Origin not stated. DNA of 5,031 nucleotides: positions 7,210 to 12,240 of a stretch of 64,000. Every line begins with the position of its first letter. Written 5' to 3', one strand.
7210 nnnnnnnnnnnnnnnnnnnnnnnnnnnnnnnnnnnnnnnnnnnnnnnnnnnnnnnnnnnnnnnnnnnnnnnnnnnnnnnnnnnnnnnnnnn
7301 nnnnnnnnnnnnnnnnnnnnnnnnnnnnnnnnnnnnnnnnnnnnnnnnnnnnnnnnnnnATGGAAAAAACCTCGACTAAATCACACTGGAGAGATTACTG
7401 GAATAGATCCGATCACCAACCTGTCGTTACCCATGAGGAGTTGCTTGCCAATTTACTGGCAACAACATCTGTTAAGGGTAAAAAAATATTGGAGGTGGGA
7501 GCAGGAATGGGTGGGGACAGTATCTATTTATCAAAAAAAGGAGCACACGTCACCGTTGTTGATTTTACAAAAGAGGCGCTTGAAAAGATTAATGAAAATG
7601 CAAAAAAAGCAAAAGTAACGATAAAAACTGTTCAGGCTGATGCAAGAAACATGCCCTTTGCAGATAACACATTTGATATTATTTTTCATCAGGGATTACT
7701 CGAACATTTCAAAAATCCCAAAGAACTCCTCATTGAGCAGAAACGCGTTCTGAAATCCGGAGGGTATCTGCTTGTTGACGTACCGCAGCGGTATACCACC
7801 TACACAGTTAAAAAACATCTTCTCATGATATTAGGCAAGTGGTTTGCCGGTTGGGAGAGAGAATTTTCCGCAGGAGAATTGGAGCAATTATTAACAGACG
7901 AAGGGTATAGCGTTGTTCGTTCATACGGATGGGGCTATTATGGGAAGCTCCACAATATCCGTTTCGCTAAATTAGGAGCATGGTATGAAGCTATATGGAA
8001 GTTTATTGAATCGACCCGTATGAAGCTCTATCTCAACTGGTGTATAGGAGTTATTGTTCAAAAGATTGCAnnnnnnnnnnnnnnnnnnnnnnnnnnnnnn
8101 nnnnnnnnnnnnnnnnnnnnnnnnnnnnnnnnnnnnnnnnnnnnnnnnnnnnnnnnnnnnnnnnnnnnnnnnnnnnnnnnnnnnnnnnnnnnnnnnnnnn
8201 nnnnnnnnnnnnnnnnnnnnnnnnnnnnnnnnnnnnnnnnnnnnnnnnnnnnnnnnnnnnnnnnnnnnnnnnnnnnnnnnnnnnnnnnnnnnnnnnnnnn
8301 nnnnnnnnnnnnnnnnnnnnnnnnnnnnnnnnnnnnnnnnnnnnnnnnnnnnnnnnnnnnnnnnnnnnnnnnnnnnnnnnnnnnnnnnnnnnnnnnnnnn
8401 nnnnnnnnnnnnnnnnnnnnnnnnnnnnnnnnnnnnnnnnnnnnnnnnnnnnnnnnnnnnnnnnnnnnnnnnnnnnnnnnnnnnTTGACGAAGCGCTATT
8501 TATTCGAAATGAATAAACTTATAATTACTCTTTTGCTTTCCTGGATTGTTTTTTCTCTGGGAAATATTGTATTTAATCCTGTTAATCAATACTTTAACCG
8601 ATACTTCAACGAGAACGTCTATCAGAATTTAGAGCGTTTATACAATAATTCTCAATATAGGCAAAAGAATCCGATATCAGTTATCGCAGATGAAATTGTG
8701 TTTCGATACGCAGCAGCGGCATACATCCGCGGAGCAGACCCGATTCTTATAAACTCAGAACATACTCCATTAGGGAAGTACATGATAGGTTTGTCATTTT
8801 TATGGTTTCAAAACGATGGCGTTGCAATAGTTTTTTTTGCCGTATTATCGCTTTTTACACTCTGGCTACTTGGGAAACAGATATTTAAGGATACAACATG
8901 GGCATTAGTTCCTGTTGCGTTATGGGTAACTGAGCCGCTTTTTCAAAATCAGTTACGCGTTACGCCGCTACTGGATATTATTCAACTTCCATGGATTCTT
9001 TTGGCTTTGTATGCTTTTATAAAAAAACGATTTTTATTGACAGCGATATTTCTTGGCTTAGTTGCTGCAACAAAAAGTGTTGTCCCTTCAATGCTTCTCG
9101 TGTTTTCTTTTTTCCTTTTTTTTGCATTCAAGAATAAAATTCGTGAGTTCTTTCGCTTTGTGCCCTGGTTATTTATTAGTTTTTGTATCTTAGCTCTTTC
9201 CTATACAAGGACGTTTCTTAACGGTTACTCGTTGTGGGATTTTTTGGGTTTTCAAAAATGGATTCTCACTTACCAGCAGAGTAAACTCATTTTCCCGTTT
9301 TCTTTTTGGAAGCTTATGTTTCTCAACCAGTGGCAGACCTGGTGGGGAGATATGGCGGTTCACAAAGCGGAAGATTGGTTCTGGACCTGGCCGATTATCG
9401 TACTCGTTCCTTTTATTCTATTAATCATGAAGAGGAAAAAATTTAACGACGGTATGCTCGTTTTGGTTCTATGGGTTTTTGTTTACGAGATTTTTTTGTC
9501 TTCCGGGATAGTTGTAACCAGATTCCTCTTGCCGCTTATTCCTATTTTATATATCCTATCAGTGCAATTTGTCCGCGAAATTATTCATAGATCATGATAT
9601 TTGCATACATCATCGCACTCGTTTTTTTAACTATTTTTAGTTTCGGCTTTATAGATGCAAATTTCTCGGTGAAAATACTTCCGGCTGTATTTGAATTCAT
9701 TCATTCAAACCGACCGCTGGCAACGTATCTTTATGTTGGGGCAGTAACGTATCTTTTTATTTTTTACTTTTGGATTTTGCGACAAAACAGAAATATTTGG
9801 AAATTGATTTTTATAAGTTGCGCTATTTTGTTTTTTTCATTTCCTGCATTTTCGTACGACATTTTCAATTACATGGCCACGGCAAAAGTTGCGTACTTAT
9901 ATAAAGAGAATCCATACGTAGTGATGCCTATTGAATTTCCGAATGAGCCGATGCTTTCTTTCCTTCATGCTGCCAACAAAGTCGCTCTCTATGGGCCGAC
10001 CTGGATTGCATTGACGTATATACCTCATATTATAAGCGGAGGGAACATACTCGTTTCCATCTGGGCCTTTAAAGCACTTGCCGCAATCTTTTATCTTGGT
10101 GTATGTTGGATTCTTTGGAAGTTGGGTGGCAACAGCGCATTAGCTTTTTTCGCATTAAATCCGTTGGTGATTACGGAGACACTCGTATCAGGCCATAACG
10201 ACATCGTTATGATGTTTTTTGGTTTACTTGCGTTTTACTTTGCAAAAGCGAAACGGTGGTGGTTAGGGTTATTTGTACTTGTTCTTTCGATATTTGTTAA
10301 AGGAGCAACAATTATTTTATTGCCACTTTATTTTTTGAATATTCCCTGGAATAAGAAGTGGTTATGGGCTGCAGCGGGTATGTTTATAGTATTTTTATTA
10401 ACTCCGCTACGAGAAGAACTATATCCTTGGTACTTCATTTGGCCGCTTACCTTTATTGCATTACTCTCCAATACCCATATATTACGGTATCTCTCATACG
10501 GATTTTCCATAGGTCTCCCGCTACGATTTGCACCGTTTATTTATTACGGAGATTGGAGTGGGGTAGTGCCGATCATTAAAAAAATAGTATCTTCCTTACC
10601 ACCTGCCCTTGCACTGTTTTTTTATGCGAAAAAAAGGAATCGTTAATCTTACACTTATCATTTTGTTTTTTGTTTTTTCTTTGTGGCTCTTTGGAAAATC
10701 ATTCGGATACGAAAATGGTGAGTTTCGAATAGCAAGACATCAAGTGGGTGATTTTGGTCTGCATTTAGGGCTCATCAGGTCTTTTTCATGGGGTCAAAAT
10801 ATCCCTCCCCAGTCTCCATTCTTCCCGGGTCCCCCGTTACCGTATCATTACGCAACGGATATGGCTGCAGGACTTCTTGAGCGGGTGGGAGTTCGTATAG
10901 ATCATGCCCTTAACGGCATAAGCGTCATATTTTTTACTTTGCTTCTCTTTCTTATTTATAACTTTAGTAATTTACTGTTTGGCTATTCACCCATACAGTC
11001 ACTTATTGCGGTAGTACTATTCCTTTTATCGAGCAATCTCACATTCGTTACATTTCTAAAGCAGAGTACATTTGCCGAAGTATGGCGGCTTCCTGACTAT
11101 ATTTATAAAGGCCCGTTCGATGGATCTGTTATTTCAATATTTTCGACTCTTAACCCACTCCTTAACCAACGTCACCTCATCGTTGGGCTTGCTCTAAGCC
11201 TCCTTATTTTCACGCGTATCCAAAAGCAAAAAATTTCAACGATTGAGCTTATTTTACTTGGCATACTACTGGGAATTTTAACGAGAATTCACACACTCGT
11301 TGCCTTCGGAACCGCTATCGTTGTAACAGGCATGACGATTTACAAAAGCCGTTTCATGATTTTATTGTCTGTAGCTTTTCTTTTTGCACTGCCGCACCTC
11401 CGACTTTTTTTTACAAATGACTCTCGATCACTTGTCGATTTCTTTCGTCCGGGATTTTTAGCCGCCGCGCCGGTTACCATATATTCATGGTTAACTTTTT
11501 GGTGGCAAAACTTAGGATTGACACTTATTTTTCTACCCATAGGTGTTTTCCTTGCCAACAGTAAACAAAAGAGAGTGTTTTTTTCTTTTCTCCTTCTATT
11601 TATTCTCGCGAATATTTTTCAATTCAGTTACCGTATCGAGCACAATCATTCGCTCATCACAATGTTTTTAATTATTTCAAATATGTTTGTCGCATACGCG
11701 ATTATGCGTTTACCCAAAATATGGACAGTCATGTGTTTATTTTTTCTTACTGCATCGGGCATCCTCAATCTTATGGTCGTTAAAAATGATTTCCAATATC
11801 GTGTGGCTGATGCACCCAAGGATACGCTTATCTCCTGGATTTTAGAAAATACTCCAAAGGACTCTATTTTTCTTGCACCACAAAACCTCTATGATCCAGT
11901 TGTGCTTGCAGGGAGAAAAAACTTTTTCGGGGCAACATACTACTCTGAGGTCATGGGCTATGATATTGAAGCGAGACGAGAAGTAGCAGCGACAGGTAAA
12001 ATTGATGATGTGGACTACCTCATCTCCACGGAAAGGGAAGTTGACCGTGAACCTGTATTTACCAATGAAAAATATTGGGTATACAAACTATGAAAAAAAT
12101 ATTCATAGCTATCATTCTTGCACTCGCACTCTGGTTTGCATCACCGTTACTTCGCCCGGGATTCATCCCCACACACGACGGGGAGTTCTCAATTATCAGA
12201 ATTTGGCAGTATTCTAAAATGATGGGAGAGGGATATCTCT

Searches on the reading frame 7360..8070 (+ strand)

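Call 41: search_protein_families(library=pfam, proteins=[window:7360-8070:+], max_evalue=0.0001)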
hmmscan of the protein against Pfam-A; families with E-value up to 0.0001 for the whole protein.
window:7360-8070:+ (237 aa): 11 families
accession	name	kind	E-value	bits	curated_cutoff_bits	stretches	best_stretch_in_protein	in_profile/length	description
PF08241.18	Methyltransf_11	-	1.2e-24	87.2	21.2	1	44-139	1-95/95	Methyltransferase domain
PF13649.12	Methyltransf_25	-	8.8e-22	78.1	27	1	43-135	1-97/97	Methyltransferase domain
PF13847.12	Methyltransf_31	-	2.5e-20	73.1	27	1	39-143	3-113/145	Methyltransferase domain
PF13489.12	Methyltransf_23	-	1.4e-16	61.1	27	1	32-186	15-162/164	Methyltransferase domain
PF08242.18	Methyltransf_12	-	9.6e-14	52.3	30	1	44-137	1-98/98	Methyltransferase domain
PF01209.24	Ubie_methyltran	-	7.6e-11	42.2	20.1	1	37-139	45-151/233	ubiE/COQ5 methyltransferase family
PF05175.20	MTS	-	6.7e-10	39.3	23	1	28-146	22-144/170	Methyltransferase small domain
PF03848.20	TehB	-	5.2e-09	36.3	20.4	1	20-139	14-132/193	Tellurite resistance protein TehB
PF03602.21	Cons_hypoth95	-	3.8e-05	23.9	24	1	31-154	34-165/182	Conserved hypothetical protein 95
PF02353.26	CMAS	-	4.4e-05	23.4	27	1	39-153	62-178/273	Mycolic acid cyclopropane synthetase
PF08003.17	Methyltransf_9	-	4.6e-05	23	23.8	1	37-140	113-218/315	Protein of unknown function (DUF1698)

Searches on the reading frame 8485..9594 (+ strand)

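Call 41: search_protein_families(library=pfam, proteins=[window:8485-9594:+], max_evalue=0.0001)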
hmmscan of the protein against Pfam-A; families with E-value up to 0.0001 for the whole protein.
window:8485-9594:+ (370 aa): 0 families

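Call 44: search_protein_families(library=pfam, proteins=[window:8485-9594:+], max_evalue=0.1)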
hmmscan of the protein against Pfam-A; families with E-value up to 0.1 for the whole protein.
window:8485-9594:+ (370 aa): 1 family
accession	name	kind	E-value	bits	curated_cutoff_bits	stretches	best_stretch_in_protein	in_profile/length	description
PF20303.3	YLATT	-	0.053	13.8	26.7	0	184-247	34-90/107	YEATS-Like-Associating Three TM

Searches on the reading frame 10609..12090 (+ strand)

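Call 32: search_protein_families(library=pfam, proteins=[window:10609-12090:+], max_evalue=0.001)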
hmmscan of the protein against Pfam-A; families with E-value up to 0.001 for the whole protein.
window:10609-12090:+ (494 aa): 0 families

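Call 44: search_protein_families(library=pfam, proteins=[window:10609-12090:+], max_evalue=0.1)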
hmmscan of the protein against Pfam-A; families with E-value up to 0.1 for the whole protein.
window:10609-12090:+ (494 aa): 1 family
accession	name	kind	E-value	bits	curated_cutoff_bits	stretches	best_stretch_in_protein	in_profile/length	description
PF20604.3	DUF6798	-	0.0047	17.1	26.9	1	407-427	6-26/61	Domain of unknown function (DUF6798)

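Call 50: search_protein_families(library=ncbifam, proteins=[window:10609-12090:+], max_evalue=0.01)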
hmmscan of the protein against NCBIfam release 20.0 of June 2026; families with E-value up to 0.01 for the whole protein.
window:10609-12090:+ (494 aa): 0 families
